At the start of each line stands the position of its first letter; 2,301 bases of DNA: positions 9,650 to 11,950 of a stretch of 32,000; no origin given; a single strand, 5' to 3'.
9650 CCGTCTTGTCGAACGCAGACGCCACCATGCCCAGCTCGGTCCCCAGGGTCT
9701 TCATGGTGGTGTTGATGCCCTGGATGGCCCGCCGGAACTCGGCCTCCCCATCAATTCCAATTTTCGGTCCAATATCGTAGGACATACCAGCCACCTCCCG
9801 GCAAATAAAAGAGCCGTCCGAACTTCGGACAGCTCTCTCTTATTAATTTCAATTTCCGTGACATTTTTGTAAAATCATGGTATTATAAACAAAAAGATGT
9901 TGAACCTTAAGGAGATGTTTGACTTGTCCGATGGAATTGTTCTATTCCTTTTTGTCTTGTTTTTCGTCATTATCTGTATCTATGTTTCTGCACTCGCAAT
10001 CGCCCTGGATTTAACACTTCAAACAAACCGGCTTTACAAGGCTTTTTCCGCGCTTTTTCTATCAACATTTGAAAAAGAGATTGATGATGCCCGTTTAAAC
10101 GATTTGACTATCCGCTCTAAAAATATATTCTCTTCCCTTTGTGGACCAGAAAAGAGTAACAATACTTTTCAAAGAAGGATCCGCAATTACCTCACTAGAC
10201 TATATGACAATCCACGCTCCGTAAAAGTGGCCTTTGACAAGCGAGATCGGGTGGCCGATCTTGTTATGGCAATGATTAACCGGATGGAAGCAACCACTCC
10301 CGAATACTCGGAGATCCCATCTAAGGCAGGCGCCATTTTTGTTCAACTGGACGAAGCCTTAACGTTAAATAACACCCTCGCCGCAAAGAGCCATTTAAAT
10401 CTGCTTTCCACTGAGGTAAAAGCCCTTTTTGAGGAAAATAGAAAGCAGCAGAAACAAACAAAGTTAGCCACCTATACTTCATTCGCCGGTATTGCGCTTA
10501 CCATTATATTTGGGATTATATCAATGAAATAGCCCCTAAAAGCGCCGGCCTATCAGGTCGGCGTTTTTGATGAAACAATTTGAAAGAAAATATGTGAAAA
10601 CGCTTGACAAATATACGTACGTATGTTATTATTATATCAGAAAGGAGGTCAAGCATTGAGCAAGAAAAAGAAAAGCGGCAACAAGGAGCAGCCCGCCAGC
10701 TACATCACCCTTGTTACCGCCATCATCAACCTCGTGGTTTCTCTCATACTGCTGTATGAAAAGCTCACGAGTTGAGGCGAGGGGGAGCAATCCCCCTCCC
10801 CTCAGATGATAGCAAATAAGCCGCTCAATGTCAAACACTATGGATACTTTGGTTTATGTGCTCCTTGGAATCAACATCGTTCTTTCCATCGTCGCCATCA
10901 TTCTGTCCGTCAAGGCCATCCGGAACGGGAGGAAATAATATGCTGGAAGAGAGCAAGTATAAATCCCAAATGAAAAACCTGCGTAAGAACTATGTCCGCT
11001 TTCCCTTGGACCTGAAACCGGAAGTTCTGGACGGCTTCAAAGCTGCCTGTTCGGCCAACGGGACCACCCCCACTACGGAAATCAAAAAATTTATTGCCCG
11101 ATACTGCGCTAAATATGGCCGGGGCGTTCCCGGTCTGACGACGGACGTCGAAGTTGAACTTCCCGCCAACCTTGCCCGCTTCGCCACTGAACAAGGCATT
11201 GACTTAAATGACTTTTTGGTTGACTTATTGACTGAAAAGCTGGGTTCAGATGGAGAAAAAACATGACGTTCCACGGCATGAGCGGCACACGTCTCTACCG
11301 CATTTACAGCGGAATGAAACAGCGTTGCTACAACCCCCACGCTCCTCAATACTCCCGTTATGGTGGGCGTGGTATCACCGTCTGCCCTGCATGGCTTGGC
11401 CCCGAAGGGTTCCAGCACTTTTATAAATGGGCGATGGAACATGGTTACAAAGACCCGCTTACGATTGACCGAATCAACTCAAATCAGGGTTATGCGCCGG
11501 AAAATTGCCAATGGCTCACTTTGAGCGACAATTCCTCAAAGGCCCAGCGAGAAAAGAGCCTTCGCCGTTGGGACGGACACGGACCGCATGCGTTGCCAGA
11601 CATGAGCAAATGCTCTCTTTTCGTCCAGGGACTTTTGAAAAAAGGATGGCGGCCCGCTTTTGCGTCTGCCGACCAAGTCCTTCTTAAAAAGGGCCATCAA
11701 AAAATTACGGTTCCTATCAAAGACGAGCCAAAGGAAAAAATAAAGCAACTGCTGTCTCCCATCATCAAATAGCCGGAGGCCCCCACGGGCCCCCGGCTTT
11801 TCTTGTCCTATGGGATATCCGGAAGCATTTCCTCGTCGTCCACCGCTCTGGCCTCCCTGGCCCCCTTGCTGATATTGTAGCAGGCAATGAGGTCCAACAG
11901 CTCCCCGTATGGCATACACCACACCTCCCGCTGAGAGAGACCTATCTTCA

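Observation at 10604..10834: Type I toxin-antitoxin-like layout: 39-aa membrane peptide faced by a convergent antisense promoter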

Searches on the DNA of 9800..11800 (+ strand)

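Call 14: search_dna_similar(query=window:9800-11800:+, collection=phages, mode=distant)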
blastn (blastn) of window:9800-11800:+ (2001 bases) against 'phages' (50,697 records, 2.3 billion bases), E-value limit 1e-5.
No match.

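Call 45: search_rna_families(source=window, start=10550, end=10950, threshold=evalue, max_evalue=10)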
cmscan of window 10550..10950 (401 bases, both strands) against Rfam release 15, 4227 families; matches with E-value up to 10: 12.
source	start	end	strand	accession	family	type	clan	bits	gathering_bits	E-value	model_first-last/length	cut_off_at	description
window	10562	10644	+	RF01597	snoR22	Gene; snRNA; snoRNA; CD-box;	-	22.6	50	1.1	1-83/83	no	small nucleolar RNA snoR22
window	10564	10611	+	RF01600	snoR25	Gene; snRNA; snoRNA; CD-box;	-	18.2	50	4.6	1-70/70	no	small nucleolar RNA snoR25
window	10647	10757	-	RF02479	GlsR13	Gene; snRNA; snoRNA; CD-box;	-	15.4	100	0.69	1-100/100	no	Small nucleolar RNA GlsR13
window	10898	10935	+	RF03537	Flavi_TBFV_SL6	Cis-reg;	-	15.3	38.3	0.67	1-45/45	no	Tick-borne Flavivirus short stem-loop SL6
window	10717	10799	-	RF01795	FourU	Cis-reg; thermoregulator;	-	15.2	60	2.4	1-65/65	no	FourU thermometer RNA element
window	10746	10815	+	RF02814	Sso133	Gene; sRNA;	-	13.6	44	7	1-73/73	no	Sulfolobus sRNA133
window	10666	10774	-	RF03016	RT-12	Gene; sRNA;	-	13.5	44.2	9.5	1-117/117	no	RT-12 RNA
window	10729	10807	+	RF02763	IsrM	Gene; sRNA;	-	13.3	376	0.15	1-329/329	no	IsrM sRNA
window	10769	10834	-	RF00113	SIB_RNA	Gene; antitoxin;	-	13.2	56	5.9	1-147/147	no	Short Intergenic Abundant RNA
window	10660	10759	-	RF00236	ctRNA_pGA1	Gene; antisense;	-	13.1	45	5.7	1-79/79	no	ctRNA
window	10779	10806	+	RF03092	Ocean-VII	Gene; sRNA;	-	11.6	53.5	1.1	19-40/41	no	Ocean-VII RNA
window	10773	10804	-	RF00084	CsrC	Gene; sRNA;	CL00106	11.2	61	0.37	211-242/255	no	CsrC RNA family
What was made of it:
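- On Known antitoxin or antisense RNA families in Rfam (RatA, Sib, Sok, ctRNAs and others): In the region itself the best hits have E 0.15-9.5, all far below their thresholds (call 45).
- Closest known: Ibs/Sib and hok/sok of enterobacteria. Different: The Rfam SIB_RNA hit has E 5.9, far below threshold (call 45).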

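Call 63: search_dna_similar(query=window:10600-10940:+, collection=plasmids, mode=distant, max_evalue=0.001)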
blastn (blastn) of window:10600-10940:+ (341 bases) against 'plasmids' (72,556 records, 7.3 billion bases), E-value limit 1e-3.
No match.
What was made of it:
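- Tried and rejected: BLAST of the island against cultured phage records (call 14) and of the cassette against plasmids (call 63) found no match.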

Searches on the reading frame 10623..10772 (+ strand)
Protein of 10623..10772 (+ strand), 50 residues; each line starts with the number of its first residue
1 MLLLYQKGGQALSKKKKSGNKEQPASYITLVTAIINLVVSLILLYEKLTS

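Call 22: find_homologous_proteins(query=window:10623-10772:+, max_evalue=10)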
Query window:10623-10772:+ (50 aa): 18 proteins with E <= 10 among 18 candidates.
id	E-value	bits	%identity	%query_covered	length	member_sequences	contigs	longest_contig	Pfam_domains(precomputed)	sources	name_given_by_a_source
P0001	2.1e-14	69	100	78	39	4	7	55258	-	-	-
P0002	4.5e-14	68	80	88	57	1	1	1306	-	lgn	-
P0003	6.0e-13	64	78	90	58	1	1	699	-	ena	-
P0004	1.0e-12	64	77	88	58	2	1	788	-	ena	-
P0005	9.6e-11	58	77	60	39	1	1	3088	-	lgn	-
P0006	1.5e-10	57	82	78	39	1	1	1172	-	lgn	-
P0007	3.1e-10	56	82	78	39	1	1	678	-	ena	-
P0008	4.4e-8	50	68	74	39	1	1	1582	-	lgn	-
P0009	6.5e-7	46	75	78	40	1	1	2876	-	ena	-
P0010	8.4e-7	46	70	78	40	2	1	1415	-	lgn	-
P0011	9.1e-7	46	70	78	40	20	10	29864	-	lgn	-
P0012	2.4e-6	44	78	46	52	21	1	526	-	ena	-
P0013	1.1e-5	42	78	46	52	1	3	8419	-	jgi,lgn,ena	jgi:hypothetical protein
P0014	2.4e-5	41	68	56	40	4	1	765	-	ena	-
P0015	3.3e-5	41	83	46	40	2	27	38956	-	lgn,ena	-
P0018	1.5e-4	39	63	78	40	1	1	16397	-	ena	-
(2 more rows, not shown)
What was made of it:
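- Tried and rejected: It was solved by using the 50-codon extended frame (call 22).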

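Call 24: find_encoding_contigs(protein=P0011, flank=4000, max_places=4)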
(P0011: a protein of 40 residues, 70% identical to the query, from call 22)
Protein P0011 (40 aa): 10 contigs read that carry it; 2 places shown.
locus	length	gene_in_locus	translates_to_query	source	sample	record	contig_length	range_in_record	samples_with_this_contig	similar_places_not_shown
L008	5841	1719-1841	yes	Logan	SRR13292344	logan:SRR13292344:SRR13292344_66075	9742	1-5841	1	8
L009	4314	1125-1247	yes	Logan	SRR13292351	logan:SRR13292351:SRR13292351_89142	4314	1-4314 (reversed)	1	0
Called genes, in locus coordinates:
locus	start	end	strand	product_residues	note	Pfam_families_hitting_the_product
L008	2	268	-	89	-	?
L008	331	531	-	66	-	PF14205:Cys_rich_KTR (weak)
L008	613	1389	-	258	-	PF23343:REP_ORF2-G2P (weak)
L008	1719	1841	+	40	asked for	-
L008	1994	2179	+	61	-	-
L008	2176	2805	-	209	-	-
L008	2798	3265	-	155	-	-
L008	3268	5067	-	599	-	PF02195:ParB_N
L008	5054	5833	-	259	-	PF00142:Fer4_NifH, PF01656:CbiA, PF06564:CBP_BcsQ, PF10609:ParA (weak), PF13614:AAA_31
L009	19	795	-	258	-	PF23343:REP_ORF2-G2P (weak)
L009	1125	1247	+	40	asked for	-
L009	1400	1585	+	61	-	-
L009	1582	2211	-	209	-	-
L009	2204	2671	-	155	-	-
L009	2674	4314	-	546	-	?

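Call 25: find_encoding_contigs(protein=P0015, flank=4000, max_places=5)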
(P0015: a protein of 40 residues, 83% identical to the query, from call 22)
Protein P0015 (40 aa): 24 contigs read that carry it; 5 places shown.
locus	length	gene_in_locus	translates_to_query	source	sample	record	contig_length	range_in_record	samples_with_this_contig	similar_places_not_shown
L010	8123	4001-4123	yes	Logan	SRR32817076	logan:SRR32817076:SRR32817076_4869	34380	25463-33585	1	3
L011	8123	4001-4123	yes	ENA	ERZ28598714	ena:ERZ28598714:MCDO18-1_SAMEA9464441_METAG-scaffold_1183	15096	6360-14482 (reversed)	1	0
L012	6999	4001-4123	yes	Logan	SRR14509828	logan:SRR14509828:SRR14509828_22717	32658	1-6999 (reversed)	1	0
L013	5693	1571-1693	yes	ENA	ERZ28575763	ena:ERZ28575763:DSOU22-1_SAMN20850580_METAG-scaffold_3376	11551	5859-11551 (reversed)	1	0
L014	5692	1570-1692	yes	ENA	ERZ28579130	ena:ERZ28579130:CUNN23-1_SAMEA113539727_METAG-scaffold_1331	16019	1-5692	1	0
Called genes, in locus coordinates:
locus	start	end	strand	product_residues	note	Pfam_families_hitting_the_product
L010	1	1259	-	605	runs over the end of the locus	PF03354:TerL_ATPase, PF20441:TerL_nuclease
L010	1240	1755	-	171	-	PF05119:Terminase_4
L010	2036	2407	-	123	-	PF01844:HNH (weak)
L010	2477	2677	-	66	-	PF14205:Cys_rich_KTR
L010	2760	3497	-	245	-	PF23343:REP_ORF2-G2P (weak)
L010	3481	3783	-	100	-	PF18909:dGTP_diPhyd_N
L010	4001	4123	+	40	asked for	-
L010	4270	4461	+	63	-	-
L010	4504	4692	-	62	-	-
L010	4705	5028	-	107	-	-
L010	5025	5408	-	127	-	PF00436:SSB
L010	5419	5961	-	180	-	PF02796:HTH_7 (faint), PF13384:HTH_23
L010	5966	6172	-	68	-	-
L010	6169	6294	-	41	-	-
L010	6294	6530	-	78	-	-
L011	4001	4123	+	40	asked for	-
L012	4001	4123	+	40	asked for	-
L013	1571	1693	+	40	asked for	-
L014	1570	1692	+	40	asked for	-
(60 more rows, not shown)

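Call 26: find_encoding_contigs(protein=P0018, flank=4000, max_places=3)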
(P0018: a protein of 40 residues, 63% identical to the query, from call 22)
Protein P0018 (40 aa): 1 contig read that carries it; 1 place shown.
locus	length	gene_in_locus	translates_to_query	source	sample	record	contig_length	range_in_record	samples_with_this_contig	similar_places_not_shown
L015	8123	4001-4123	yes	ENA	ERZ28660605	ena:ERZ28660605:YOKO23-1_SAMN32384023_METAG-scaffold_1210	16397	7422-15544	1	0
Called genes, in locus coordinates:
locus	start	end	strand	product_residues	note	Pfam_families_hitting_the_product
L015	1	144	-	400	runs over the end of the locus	PF04860:Phage_portal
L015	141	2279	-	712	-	PF05119:Terminase_4, PF03354:TerL_ATPase, PF20441:TerL_nuclease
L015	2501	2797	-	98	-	-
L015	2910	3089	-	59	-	-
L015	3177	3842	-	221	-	PF23343:REP_ORF2-G2P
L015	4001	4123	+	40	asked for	-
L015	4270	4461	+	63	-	-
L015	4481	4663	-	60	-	-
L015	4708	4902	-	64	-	-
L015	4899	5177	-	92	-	-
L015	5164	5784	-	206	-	-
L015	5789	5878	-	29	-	-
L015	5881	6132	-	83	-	-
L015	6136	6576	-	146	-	PF04448:DUF551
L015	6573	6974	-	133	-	PF00436:SSB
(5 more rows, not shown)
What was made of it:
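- In many phages the cassette sits at the junction of early and late genes, upstream of the terminase genes (calls 25, 26).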

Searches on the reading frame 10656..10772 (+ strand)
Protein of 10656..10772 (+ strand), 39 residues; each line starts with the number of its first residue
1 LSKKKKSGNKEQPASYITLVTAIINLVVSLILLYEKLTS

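Call 11: search_protein_families(library=pfam, proteins=[window:10656-10772:+], max_evalue=0.1)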
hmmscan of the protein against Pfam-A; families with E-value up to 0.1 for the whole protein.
window:10656-10772:+ (39 aa): 1 family
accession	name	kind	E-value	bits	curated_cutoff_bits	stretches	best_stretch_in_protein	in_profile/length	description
PF17247.7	DUF5316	-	0.023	14.9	28.7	1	2-34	39-71/74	Family of unknown function (DUF5316)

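Call 12: search_protein_families(library=phrogs, proteins=[window:10656-10772:+], max_evalue=0.1)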
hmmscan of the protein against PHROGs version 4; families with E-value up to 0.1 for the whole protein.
window:10656-10772:+ (39 aa): 0 families

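Call 13: search_protein_families(library=padloc, proteins=[window:10656-10772:+], max_evalue=0.1)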
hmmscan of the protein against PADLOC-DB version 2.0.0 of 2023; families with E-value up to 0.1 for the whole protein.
window:10656-10772:+ (39 aa): 0 families

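Call 17: find_encoding_contigs(protein=window:10656-10772:+, flank=6000, max_places=10)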
Protein window:10656-10772:+ (39 aa): 24 contigs read that carry it; 7 places shown.
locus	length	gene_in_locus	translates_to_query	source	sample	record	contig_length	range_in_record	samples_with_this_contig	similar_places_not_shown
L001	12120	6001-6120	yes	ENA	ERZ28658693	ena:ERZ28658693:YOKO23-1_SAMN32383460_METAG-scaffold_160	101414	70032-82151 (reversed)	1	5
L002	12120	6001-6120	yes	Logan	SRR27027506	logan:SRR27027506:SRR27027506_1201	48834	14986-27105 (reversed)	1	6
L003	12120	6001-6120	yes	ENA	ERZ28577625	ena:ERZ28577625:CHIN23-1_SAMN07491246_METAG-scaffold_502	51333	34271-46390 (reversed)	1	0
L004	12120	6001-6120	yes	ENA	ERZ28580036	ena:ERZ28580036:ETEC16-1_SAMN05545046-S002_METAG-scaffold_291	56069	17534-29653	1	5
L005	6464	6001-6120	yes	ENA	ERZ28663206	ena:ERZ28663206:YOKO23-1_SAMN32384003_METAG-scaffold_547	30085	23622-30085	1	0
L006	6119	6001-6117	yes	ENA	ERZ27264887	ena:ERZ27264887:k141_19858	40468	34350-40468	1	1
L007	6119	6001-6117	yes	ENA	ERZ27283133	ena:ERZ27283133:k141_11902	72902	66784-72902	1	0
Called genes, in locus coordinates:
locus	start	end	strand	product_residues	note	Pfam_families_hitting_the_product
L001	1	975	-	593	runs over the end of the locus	-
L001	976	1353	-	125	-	-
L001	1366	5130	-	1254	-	PF10145:PhageMin_Tail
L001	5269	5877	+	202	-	-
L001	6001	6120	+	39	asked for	-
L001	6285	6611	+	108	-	-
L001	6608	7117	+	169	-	-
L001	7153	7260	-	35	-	-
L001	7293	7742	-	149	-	-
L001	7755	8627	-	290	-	PF12733:Cadherin-like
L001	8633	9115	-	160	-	-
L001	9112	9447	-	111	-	-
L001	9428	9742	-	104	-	-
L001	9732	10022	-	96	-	-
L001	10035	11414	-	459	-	PF05065:Phage_capsid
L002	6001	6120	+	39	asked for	-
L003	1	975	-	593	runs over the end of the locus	-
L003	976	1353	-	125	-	-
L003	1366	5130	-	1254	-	PF10145:PhageMin_Tail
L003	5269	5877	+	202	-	-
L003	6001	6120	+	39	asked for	-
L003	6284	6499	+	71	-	PF12728:HTH_17 (weak)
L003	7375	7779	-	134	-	-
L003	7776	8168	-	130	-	-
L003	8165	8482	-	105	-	-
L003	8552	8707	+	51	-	-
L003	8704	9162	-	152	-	-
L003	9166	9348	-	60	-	-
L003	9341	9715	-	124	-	-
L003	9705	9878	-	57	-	-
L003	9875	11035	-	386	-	-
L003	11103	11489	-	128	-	-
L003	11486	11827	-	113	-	-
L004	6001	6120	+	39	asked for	-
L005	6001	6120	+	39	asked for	-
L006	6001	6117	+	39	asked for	?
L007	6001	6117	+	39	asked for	?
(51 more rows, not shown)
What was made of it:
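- It usually lies opposite to the flanking phage genes and in different slots of phage genomes (calls 17, 24-26).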

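Call 37: find_related_loci(query=A2, collection=viral_contigs, flank=1500)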
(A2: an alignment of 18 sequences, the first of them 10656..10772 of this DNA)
Query A2 (39 aa) in viral_contigs; peptide patterns used: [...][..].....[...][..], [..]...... (x = any residue, [..] = any of these).
429 stretches matched a pattern; 58 encode a relative of the query (tblastn E <= 1e-3); 58 distinct loci.
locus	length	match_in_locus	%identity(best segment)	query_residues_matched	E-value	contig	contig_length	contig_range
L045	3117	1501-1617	97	1-39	3e-20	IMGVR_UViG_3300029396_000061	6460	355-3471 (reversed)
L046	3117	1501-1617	69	1-39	2e-15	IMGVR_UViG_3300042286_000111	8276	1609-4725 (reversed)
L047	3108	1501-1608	67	3-38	1e-12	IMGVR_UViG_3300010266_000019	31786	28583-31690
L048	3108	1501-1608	64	3-38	3e-12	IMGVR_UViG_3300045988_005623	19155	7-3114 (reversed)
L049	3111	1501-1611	62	3-39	5e-12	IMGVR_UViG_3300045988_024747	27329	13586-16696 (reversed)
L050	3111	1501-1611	62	3-39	5e-12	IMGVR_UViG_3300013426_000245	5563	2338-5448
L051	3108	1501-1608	64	3-38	5e-12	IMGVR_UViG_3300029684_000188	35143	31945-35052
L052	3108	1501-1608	64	3-38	5e-12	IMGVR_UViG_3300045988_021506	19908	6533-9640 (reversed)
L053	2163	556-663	64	3-38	5e-12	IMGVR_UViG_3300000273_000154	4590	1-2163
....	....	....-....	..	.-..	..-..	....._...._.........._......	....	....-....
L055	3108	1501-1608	64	3-38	5e-12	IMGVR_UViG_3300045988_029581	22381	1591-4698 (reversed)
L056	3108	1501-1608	64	3-38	5e-12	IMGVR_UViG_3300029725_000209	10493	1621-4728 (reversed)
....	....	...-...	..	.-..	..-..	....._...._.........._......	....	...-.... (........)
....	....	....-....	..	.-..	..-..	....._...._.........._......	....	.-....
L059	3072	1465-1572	64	3-38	5e-12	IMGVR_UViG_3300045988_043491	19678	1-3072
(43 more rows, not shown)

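Call 70: search_protein_families(library=ncbifam, proteins=[window:10656-10772:+], max_evalue=1)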
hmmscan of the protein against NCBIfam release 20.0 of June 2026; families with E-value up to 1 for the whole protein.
seq(39 aa): 0 families

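Call 77: search_protein_representatives(alignment_id=A2)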
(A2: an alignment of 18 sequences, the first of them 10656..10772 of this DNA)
Query: 18 sequences, 39 profile positions. Proteins with E-value up to 0.001 (for the whole library): 175; up to 1e-10: 29; up to 1e-30: 0. The best 150 are listed.
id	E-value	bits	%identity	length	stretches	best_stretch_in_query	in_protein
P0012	4.0e-19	84.0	-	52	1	1-39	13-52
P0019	1.2e-18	82.5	-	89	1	1-39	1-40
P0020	3.3e-18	81.0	-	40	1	1-39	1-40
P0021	1.9e-14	69.0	-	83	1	3-39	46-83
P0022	3.1e-14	68.3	-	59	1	3-38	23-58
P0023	4.7e-14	67.7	-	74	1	3-38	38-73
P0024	8.0e-14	67.0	-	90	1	3-38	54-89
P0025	8.2e-14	67.0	-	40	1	1-38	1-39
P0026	9.0e-14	66.8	-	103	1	3-38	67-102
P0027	9.7e-14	66.7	-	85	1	3-38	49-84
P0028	9.7e-14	66.7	-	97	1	3-38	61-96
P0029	1.0e-13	66.7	-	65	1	4-38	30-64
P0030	2.8e-13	65.3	-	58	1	3-37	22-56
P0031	2.9e-13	65.2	-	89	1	1-39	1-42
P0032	3.4e-13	65.0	-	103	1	1-39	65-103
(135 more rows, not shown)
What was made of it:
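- The peptide family has 175 clusters (call 77).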

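Call 82: find_related_loci(query=A7, collection=viral_contigs, flank=700)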
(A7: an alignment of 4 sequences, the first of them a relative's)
Query A7 (38 aa) in viral_contigs; peptide patterns used: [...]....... (x = any residue, [..] = any of these).
45 stretches matched a pattern; 3 encode a relative of the query (tblastn E <= 1e-3); 3 distinct loci.
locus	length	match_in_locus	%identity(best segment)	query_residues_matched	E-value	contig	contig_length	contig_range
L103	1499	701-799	48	4-36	1e-5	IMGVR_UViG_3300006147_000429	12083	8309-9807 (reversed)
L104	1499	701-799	48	4-36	1e-5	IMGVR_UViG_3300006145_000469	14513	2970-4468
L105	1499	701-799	48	4-36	1e-5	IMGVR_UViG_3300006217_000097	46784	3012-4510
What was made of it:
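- Tried and rejected: A four-member alignment worked (call 82).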
